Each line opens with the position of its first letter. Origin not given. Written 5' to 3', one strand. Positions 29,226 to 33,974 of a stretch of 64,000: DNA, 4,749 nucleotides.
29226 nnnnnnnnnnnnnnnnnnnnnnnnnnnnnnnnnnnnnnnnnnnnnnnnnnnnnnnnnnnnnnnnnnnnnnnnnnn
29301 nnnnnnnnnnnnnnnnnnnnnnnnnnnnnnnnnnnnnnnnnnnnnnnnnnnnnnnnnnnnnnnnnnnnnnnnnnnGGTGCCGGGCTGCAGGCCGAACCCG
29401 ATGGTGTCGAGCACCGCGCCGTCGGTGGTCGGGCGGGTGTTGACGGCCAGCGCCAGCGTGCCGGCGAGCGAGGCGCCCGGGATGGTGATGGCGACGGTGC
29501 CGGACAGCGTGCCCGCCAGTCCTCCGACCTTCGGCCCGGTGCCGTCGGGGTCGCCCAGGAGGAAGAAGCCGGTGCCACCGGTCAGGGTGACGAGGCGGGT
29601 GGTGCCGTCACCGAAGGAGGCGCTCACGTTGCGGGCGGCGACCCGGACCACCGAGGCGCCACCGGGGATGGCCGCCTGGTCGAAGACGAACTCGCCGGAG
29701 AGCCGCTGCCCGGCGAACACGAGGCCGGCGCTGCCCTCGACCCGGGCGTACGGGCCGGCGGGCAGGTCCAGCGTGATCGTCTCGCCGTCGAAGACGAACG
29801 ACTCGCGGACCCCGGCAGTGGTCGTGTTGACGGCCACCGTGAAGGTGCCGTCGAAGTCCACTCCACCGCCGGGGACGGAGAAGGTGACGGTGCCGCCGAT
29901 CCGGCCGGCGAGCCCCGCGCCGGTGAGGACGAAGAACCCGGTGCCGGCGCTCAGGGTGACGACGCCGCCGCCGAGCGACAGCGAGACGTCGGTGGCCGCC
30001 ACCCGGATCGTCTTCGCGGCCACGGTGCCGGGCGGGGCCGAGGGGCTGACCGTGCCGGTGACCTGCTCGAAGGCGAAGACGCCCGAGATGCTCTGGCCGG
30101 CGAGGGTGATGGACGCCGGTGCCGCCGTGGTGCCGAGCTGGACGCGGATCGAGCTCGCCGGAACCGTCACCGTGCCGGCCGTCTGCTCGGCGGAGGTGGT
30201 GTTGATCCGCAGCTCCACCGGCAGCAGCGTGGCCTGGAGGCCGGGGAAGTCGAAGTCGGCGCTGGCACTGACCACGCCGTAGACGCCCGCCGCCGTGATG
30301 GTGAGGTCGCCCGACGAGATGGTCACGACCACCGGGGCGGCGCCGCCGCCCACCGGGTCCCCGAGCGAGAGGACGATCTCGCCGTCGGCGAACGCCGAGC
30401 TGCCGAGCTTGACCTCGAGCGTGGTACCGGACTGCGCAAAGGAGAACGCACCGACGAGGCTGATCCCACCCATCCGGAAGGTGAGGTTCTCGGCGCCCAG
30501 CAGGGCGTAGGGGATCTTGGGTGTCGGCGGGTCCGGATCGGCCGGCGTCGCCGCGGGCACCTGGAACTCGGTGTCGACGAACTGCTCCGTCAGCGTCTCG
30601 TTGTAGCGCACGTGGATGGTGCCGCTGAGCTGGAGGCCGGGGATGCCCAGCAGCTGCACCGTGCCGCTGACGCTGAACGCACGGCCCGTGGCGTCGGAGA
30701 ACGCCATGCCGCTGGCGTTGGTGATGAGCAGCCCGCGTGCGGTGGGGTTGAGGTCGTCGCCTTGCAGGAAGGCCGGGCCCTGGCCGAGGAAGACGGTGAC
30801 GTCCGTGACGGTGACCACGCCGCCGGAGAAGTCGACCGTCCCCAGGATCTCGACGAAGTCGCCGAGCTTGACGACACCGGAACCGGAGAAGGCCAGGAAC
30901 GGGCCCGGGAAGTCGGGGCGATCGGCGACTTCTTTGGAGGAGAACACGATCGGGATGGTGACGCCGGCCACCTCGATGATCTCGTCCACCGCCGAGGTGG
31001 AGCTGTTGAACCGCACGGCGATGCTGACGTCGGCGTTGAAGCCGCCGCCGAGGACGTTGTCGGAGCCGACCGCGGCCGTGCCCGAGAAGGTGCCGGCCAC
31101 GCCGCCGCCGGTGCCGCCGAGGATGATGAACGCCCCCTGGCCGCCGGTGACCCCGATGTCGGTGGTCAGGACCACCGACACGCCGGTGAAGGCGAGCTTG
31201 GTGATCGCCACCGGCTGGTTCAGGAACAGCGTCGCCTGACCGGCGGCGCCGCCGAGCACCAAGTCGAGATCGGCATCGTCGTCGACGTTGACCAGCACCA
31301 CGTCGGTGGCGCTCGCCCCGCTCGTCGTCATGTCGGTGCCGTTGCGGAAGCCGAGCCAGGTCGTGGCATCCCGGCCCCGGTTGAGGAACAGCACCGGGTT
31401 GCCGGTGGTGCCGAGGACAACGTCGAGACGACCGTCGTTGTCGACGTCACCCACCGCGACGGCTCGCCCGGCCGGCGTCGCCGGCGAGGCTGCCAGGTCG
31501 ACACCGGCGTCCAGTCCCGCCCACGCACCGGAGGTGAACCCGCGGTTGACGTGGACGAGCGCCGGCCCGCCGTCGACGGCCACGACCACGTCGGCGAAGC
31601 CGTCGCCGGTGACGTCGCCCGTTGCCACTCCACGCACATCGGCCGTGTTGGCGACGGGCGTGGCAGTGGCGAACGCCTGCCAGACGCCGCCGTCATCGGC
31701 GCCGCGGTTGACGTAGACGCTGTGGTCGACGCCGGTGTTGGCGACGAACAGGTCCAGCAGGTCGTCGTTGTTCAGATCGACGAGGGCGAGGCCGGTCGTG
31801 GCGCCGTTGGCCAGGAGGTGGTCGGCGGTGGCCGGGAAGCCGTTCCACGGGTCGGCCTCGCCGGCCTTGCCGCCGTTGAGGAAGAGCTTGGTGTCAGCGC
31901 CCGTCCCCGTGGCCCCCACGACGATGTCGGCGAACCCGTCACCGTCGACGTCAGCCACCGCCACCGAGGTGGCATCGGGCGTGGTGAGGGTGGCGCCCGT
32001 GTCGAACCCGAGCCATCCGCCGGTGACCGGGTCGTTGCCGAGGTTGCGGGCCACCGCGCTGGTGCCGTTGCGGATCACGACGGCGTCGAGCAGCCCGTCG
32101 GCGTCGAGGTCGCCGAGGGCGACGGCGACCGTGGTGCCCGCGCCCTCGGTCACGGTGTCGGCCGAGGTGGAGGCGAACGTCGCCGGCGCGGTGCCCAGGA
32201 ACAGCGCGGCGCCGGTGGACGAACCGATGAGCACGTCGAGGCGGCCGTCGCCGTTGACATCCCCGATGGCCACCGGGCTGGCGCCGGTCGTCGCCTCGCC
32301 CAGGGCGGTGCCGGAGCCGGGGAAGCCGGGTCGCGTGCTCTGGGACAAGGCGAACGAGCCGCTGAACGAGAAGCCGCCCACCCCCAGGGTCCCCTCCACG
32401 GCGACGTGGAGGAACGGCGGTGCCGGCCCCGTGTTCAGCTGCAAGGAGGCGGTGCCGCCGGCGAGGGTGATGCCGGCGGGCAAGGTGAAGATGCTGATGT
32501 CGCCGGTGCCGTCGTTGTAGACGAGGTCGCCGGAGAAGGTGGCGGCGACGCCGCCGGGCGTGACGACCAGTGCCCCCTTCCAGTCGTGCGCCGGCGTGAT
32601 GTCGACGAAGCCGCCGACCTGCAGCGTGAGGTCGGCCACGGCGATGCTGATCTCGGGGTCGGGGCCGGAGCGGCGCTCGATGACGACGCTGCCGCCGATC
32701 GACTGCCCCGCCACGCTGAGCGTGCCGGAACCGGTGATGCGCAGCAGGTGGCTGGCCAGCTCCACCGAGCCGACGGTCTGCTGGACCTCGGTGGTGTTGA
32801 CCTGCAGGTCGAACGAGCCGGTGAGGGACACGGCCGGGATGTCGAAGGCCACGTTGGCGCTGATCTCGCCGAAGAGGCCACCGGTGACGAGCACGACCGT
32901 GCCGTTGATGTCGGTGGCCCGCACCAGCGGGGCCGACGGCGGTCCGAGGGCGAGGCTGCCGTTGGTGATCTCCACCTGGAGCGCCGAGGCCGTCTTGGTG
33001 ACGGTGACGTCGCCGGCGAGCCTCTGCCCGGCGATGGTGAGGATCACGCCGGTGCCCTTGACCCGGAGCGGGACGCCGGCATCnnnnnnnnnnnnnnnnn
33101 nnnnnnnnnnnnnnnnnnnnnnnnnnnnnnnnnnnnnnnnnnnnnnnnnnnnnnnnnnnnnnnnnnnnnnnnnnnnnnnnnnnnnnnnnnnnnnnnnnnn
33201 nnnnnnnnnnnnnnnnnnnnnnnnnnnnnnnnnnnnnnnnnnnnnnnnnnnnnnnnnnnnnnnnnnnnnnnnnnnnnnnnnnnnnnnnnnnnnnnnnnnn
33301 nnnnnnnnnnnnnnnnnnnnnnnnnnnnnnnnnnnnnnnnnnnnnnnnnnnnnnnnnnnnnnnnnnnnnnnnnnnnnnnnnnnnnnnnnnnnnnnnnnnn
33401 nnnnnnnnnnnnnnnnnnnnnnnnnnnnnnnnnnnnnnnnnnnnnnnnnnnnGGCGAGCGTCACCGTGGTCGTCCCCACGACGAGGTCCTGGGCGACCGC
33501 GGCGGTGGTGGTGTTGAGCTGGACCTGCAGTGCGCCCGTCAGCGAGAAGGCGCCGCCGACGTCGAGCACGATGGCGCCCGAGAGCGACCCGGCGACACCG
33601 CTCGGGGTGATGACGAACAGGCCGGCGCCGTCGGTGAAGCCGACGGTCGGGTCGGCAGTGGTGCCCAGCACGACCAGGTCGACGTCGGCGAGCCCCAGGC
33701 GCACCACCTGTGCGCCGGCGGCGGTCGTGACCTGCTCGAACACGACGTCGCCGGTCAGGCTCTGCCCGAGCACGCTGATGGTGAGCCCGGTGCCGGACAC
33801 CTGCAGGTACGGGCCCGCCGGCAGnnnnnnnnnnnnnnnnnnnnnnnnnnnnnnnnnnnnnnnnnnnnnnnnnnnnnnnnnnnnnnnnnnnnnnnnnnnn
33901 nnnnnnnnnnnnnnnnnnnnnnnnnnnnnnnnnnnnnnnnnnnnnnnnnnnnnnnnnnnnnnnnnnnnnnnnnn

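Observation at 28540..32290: Two FG-GAP/VCBS beta-propellers nested inside the repeat array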

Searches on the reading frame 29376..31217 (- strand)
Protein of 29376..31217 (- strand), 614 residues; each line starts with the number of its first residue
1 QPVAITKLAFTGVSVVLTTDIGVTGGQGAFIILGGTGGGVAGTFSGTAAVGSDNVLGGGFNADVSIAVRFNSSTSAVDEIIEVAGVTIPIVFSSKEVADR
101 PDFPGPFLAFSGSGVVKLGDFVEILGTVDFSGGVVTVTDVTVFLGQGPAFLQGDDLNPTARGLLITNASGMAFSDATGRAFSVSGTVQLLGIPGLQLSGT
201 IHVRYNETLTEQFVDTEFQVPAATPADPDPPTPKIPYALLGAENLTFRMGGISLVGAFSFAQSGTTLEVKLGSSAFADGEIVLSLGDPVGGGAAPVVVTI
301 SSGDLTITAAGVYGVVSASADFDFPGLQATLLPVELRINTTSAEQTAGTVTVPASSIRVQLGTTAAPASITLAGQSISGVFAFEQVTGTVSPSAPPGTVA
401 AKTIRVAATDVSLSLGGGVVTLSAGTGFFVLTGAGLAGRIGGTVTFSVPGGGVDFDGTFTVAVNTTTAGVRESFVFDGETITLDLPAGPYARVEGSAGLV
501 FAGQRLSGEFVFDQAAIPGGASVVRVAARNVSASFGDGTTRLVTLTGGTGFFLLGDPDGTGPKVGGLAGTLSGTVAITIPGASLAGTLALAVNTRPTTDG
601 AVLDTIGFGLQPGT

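Call 57: find_related_loci(query=window:29376-31217:-, collection=genome_contigs, flank=10000)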
Query window:29376-31217:- (614 aa) in genome_contigs; peptide patterns used: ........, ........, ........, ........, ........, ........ (x = any residue, [..] = any of these).
382 stretches matched a pattern; 17 encode a relative of the query (tblastn E <= 1e-3); 17 distinct loci.
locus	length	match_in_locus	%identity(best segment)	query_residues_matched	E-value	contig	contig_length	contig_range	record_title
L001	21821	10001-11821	62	2-614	0e+0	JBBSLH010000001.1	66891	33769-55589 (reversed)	MAG: Acidimicrobiales bacterium isolate metawrap_LS4_58 metawrap_LS4_58_K_904341_L_66891_cov_19.9416, whole genome shotg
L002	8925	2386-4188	61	3-614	0e+0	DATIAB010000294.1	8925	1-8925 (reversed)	MAG TPA_asm: Ornithinibacter sp. isolate SMAG_U16253 k141_99945, whole genome shotgun sequence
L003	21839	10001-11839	52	2-612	3e-166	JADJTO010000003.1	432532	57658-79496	MAG: Micropruina sp. isolate Hirt_18-Q3-R61-65_BAT3C.320 tig00006819-10-4318190, whole genome shotgun sequence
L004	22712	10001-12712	43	2-614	1e-115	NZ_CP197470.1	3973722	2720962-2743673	Microbacterium sp. F51-2R chromosome, complete genome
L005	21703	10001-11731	44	1-598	5e-114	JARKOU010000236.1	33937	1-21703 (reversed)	MAG: Actinomycetales bacterium isolate D148_maxbin.027 k141_19135, whole genome shotgun sequence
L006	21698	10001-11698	43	5-594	1e-113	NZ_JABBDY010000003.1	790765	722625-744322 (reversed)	Microbacterium sp. MF43 MF43_ctg0003, whole genome shotgun sequence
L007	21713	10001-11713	43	2-595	2e-112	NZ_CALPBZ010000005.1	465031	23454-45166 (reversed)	Microbacterium sp. Marseille-Q6648 contig00005, whole genome shotgun sequence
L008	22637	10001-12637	42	2-586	3e-112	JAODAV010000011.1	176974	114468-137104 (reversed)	MAG: Rhodoglobus sp. isolate RYN_65 scaffold_3937284, whole genome shotgun sequence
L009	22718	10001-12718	42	6-599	3e-110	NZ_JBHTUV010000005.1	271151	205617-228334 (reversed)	Microbacterium sp. NPDC056569 NPDC056569_384_A2.ctg-0005, whole genome shotgun sequence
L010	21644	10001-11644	44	1-552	7e-106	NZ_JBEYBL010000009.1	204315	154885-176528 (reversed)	Microbacterium sp. NPDC019599 NPDC019599_91_E9.ctg-0009, whole genome shotgun sequence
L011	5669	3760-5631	42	3-590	6e-105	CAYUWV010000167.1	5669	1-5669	MAG TPA_asm: uncultured Propionibacteriaceae bacterium isolate SRP342105_co2_232 genome assembly, contig: NODE_16541_len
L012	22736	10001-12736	41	6-599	6e-89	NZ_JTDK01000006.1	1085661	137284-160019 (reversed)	Microbacterium mangrovi strain MUSC 115 Contig6, whole genome shotgun sequence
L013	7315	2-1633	40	75-592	6e-85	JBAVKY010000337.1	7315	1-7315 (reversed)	MAG: Propionicimonas sp. isolate MFD03980_ilm_asm_bin6 k127_126834, whole genome shotgun sequence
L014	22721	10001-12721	44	5-599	3e-109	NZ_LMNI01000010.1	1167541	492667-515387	Microbacterium sp. Leaf288 contig_2, whole genome shotgun sequence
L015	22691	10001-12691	35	21-594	3e-72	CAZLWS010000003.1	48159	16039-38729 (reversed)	MAG TPA_asm: uncultured Propionibacteriaceae bacterium isolate SRP342105_co2_8 genome assembly, contig: NODE_669_length_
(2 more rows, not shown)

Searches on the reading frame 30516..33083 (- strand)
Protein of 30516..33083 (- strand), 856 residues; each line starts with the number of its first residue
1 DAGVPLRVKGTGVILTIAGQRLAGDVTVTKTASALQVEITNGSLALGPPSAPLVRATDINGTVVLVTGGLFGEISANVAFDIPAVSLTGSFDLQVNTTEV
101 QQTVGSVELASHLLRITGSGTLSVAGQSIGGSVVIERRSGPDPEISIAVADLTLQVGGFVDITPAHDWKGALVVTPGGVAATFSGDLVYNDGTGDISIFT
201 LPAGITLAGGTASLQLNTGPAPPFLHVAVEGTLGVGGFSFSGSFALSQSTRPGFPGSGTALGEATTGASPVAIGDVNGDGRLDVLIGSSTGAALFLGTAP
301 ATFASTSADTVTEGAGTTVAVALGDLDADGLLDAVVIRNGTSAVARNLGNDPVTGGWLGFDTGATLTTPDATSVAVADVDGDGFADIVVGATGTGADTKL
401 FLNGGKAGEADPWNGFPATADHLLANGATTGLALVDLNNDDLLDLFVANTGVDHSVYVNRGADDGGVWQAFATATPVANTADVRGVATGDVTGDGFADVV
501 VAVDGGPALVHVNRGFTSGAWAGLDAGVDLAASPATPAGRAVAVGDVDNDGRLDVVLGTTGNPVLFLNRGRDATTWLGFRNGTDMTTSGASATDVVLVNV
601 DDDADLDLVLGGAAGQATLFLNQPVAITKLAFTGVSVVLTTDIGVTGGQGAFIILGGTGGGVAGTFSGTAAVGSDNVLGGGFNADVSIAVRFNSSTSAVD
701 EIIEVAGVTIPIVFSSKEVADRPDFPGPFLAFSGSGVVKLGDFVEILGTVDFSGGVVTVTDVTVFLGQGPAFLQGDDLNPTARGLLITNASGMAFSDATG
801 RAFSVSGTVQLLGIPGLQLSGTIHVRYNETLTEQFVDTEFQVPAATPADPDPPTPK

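Call 35: predict_structure(alignment_id=A2)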
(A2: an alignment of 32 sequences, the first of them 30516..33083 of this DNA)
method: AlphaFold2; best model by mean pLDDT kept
length: 856 residues; sequences in the alignment: 32
mean_pLDDT: 87.4   pTM: 0.77
mean pLDDT of the five models: 87.4, 86.6, 84.3, 84.1, 83.9
residues with pLDDT >= 90: 496; 70-90: 281; 50-70: 58; < 50: 21
segments of 3 or more residues with pLDDT < 50: 676-679, 843-856
pLDDT, mean of each block of 10 residues (from residue 1): 72 90 94 92 91 94 94 95 87 95 95 93 85 89 89 84 92 91 92 90 84 88 83 88 88 89 74 96 92 93 79 89 97 96 96 94 94 98 97 94 93 95 95 97 98 97 96 96 97 97 93 95 94 68 96 95 93 91 83 95 94 86 89 86 83 85 89 54 70 88 79 87 84 71 75 70 85 76 90 76 87 84 84 64 46 40
secondary structure, 60 per line:
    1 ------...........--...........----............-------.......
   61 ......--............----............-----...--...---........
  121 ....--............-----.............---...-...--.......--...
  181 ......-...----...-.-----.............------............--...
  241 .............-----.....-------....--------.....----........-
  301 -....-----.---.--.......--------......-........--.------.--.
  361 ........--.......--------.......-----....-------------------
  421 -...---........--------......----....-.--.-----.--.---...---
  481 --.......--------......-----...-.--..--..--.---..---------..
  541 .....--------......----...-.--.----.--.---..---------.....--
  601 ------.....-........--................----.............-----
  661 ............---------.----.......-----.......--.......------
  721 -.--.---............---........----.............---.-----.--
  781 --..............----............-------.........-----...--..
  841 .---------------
elements in order (helices of 4 or more, strands of 3 or more residues): E7-17 E20-30 E35-46 E54-66 E69-80 E85-96 E102-104 E107-109 E113-124 E127-138 E144-156 E160-162 E169-175 E178-186 E188-190 E195-197 E205-217 E224-235 E238-253 E259-263 E271-274 E283-287 E292-299 E302-305 E318-324 E333-338 E340-347 E360-368 E371-377 E386-392 E398-401 E422-424 E428-435 E444-449 E454-457 E475-477 E483-489 E498-503 E509-511 E539-545 E554-559 E564-566 E594-598 E607-611 E616-620 E623-638 E643-655 E661-672 E687-693 E699-705 E708-714 E729-740 E744-751 E756-768 E783-796 E801-812 E820-828 E834-836 E839-841

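Call 42: fold_search(model_id=the predicted structure, library=pdb)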
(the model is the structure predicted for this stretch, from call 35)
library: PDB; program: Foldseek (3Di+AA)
matches with E <= 10: 629; with E <= 0.001: 197
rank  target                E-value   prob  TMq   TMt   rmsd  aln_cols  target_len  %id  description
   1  9etn_A                4.8e-10  1.00  0.34  0.51  15.3       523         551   17  Crystal structure of murine CRTAC1 (released 2024-07-31)
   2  9a40_C                7.8e-09  1.00  0.30  0.24  21.5      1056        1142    8  model of Cullin4 (released 2024-09-18)
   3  9van_B                6.0e-08  1.00  0.30  0.60   6.0       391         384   14  Cryo-EM structure of human full length KICSTOR complex (state 2) (released 2025-11-12)
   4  4ci1_A                7.8e-08  1.00  0.31  0.25  23.2      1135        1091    8  Structure of the DDB1-CRBN E3 ubiquitin ligase bound to thalidomide (released 2014-07-16)
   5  6en4_A                8.1e-08  1.00  0.29  0.22  22.0      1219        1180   10  SF3b core in complex with a splicing modulator (released 2018-06-20)
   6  9sfm_A                8.8e-08  1.00  0.30  0.24  21.0      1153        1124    8  Crystal structure of Cereblon-DDB1 in complex with SB-405483 and Lenalidomide (released 2025-11-19)
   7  7okq_A                1.1e-07  1.00  0.30  0.23  21.1      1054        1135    8  Cryo-EM Structure of the DDB1-DCAF1-CUL4A-RBX1 Complex (released 2021-10-13)
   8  9ejq                  1.1e-07  1.00  0.31  0.25  23.3      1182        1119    8  Crystal structure of DDB1 in complex with XS381952 (released 2025-02-26)
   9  6h6f_F                1.1e-07  1.00  0.22  0.10  32.8      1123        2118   10  PTC3 holotoxin complex from Photorhabdus luminiscens - Mutant TcC-D651A (released 2018-10-03)
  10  6zx9_A                1.2e-07  1.00  0.31  0.25  21.9      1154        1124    8  Crystal structure of SIV Vpr,fused to T4 lysozyme, isolated from moustached monkey, bound to human DDB1 and human DCAF (released 2021-07-21)
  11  9v80_B                1.4e-07  1.00  0.29  0.59   6.6       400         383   14  Cryo-EM structure of KICSTOR CCC complex (state 4) (released 2025-11-12)
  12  9bbh                  1.9e-07  1.00  0.31  0.26  22.7      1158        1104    8  Co-crystal structure of human DDB1 bound to fragment UB028670 (released 2024-06-12)
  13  7dvq_3                2.0e-07  1.00  0.32  0.24  21.5      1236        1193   10  Cryo-EM Structure of the Activated Human Minor Spliceosome (minor Bact Complex) (released 2021-03-31)
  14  4a11_A                2.0e-07  1.00  0.30  0.24  23.5      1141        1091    8  Structure of the hsDDB1-hsCSA complex (released 2011-12-07)
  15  9bbg                  2.1e-07  1.00  0.31  0.25  23.0      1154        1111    8  Co-crystal structure of human DDB1 bound to fragment UB028671 (released 2024-06-12)
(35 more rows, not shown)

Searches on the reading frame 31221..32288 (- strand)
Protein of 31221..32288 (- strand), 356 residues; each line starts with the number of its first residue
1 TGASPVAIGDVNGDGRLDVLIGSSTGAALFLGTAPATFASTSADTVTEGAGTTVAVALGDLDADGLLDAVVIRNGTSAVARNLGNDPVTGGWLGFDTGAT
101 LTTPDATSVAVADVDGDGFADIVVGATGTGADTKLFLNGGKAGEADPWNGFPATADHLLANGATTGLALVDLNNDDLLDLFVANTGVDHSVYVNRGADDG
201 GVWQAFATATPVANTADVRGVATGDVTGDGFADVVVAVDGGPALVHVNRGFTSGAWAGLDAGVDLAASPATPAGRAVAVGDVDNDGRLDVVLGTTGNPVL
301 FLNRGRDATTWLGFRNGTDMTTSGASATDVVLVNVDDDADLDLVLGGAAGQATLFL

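Call 72: search_solved_structures(query=window:31221-32288:-, max_evalue=0.001)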
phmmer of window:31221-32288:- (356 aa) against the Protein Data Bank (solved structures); distinct sequences matched with E-value up to 0.001: 1.
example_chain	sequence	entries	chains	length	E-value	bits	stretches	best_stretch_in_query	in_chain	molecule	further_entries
9etn_A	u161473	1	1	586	1e-07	34.7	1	207-347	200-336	Cartilage acidic protein 1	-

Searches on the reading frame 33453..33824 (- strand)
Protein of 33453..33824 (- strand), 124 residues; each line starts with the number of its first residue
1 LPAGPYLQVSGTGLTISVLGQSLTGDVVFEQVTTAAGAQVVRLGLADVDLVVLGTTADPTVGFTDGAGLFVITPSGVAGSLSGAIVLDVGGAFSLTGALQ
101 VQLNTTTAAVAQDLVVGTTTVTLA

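Call 45: search_solved_structures(query=A4, max_evalue=10)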
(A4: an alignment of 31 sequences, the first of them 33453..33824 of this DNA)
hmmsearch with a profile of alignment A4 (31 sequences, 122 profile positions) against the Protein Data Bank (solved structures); distinct sequences matched with E-value up to 10: 3.
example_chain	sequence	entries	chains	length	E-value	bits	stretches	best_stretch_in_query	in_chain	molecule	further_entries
9v1j_si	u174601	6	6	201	0.51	13.5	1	16-52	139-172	40S ribosomal protein S7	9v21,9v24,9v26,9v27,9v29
3rln_A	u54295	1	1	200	0.67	13.1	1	35-112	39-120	Gamma-interferon-inducible protein 16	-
7q5q_B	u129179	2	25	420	1.5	11.9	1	51-93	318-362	Dihydrolipoyllysine-residue succinyltransferase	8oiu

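Call 79: search_protein_representatives(alignment_id=A4)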
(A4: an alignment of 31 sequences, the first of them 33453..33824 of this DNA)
Query: 31 sequences, 122 profile positions. Proteins with E-value up to 0.001 (for the whole library): 1671; up to 1e-10: 1136; up to 1e-30: 497. The best 150 are listed.
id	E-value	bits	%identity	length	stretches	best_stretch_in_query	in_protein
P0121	0.0e+00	3176.3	-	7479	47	1-121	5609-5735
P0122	0.0e+00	2361.8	-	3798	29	1-121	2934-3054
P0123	0.0e+00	2144.7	-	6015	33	1-116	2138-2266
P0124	0.0e+00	1842.1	-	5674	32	1-121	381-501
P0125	0.0e+00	1601.6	-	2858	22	1-114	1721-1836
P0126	0.0e+00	1600.7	-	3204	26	1-121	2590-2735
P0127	0.0e+00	1458.0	-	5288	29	1-121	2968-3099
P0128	0.0e+00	1452.2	-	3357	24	1-119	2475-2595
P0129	0.0e+00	1445.2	-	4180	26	1-108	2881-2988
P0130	0.0e+00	1416.3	-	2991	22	1-121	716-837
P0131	0.0e+00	1321.6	-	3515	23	1-121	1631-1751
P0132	0.0e+00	1280.8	-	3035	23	2-121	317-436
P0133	0.0e+00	1269.0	-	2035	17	1-116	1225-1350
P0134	0.0e+00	1243.5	-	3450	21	1-121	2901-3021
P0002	0.0e+00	1237.8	-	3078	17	1-121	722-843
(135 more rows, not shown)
